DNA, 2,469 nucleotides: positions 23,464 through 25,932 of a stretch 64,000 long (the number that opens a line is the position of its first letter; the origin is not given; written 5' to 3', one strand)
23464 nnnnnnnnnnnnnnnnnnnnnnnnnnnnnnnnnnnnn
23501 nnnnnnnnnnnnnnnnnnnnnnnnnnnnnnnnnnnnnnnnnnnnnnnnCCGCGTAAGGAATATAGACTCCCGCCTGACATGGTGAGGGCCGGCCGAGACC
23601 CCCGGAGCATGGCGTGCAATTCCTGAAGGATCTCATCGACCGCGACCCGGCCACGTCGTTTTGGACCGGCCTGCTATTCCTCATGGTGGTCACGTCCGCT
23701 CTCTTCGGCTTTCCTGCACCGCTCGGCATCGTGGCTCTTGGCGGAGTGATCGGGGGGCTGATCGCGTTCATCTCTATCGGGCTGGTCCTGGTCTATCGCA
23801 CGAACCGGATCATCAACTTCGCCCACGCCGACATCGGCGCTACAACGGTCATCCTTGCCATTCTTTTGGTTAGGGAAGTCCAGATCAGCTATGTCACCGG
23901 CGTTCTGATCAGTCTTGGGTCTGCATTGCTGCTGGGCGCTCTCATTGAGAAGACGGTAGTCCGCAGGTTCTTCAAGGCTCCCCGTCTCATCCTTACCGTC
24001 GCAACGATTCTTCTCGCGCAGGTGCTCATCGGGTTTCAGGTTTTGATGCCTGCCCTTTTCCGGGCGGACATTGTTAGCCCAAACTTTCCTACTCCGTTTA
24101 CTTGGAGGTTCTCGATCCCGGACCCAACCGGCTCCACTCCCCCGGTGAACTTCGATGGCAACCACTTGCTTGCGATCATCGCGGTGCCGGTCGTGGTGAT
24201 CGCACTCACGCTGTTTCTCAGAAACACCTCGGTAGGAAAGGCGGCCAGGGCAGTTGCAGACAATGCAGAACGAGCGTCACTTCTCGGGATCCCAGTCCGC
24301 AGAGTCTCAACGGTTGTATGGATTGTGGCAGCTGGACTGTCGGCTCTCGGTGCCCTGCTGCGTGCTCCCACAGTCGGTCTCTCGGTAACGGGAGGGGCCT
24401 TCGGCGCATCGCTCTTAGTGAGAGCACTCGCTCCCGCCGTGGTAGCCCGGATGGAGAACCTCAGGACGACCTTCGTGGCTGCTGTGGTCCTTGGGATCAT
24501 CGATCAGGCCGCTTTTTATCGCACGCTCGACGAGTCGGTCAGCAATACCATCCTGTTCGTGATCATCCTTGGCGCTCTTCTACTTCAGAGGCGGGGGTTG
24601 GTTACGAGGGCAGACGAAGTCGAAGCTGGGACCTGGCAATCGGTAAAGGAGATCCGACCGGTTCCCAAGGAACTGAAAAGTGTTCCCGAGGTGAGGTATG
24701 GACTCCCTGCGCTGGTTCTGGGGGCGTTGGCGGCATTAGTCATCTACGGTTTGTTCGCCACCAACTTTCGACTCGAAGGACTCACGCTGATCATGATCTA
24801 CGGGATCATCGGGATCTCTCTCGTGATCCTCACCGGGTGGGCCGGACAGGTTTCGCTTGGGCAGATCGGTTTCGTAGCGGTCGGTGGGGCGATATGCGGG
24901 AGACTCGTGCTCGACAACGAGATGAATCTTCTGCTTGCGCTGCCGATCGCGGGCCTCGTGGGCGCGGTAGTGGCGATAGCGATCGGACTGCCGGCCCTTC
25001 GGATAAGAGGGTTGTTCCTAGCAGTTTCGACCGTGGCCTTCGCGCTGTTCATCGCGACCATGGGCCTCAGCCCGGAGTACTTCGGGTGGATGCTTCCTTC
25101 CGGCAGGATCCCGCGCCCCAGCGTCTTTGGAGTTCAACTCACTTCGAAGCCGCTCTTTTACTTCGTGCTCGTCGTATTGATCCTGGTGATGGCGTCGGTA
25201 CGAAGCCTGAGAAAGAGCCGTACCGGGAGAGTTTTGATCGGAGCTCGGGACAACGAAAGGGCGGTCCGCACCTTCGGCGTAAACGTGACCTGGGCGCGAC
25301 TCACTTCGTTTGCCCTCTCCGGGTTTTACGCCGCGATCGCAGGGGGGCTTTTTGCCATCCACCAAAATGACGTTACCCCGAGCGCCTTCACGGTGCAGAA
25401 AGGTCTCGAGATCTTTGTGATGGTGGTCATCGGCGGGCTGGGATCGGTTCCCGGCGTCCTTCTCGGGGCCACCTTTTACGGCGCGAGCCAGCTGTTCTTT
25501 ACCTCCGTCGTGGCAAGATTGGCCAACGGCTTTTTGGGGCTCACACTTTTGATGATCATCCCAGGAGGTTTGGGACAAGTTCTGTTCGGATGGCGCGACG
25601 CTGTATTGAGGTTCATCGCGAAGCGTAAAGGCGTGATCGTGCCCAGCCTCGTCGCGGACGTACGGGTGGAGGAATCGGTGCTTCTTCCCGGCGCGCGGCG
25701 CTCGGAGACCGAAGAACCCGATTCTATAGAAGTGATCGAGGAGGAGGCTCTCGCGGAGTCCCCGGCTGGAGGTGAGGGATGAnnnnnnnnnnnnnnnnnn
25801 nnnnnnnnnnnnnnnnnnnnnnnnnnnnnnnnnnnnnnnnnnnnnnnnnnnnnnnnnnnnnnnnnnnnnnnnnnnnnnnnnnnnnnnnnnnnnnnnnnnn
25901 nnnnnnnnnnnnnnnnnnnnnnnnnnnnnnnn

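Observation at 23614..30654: Liv-type ABC importer with an MFS-transporter domain fused to both ATPase subunits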

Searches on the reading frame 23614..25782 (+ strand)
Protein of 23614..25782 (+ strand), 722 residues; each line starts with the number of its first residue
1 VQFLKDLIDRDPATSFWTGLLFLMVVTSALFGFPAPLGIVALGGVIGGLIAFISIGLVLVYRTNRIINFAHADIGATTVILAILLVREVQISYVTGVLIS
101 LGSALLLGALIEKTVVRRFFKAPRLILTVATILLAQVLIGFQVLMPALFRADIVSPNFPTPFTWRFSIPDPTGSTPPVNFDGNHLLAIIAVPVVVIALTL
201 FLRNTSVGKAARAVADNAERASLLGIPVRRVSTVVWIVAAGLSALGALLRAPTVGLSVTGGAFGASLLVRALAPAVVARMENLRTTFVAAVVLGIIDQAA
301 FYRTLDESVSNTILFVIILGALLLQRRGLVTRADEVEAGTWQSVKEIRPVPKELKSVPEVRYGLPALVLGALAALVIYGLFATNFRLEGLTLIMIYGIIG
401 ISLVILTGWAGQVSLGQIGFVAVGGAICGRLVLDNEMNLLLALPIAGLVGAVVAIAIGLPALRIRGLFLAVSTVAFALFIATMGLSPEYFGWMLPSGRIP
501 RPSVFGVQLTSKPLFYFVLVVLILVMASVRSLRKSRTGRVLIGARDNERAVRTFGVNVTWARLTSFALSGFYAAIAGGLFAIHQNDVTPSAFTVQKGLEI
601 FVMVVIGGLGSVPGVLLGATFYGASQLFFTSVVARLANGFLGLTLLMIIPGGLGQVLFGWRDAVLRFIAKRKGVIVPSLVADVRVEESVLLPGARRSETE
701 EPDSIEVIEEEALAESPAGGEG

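Call 6: search_protein_families(library=pfam, proteins=[window:23614-25782:+], max_evalue=0.01)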
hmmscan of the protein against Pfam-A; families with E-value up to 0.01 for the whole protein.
window:23614-25782:+ (722 aa): 1 family
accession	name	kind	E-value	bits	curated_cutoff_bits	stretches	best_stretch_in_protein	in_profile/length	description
PF02653.21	BPD_transp_2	-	3.3e-58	197.4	26.8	2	387-648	3-268/269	Branched-chain amino acid transport system / permease component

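Call 7: search_protein_families(library=ncbifam, proteins=[window:23614-25782:+], max_evalue=0.01)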
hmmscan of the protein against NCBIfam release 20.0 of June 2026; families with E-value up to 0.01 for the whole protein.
window:23614-25782:+ (722 aa): 11 families
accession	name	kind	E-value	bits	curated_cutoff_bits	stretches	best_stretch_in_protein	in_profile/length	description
NF008450.0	PRK11301.1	subfamily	1.1e-25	91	366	2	517-622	264-372/418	high-affinity branched-chain amino acid ABC transporter permease LivM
TIGR03409.1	urea_trans_UrtB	equivalog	1e-22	81.2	250.3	2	45-331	9-287/291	urea ABC transporter permease subunit UrtB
TIGR03408.1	urea_trans_UrtC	equivalog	2.2e-22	80.2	296.2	2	440-652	89-309/313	urea ABC transporter permease subunit UrtC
TIGR03727.1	urea_t_UrtC_arc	equivalog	3.8e-18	65.5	575.55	1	371-649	35-330/369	urea ABC transporter, permease protein UrtC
NF008011.0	PRK10740.1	equivalog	1.8e-14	54.1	379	1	45-333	17-303/308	high-affinity branched-chain amino acid ABC transporter permease LivH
TIGR03622.1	urea_t_UrtB_arc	equivalog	2.2e-09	37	374.25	1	50-329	14-276/284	urea ABC transporter, permease protein UrtB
NF040906.3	GguB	equivalog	5.2e-05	22.6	450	1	511-621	223-336/375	multiple monosaccharide ABC transporter permease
NF008630.0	PRK11618.1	equivalog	7.2e-05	22.2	363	0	51-249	47-228/331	galactofuranose ABC transporter, permease protein YjfF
NF007067.0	PRK09512.1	equivalog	0.00012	21.4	398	1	394-620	54-283/321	ribose ABC transporter permease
NF011961.0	PRK15432.1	equivalog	0.00018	20.9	388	1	390-623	35-273/344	autoinducer 2 ABC transporter permease LsrC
NF008441.0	PRK11285.1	equivalog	0.0036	16.4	378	1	190-269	184-263/333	L-arabinose ABC transporter permease AraH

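Call 47: search_solved_structures(query=window:23614-25779:+, max_evalue=0.01)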
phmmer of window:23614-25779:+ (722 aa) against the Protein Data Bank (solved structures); distinct sequences matched with E-value up to 0.01: 0.
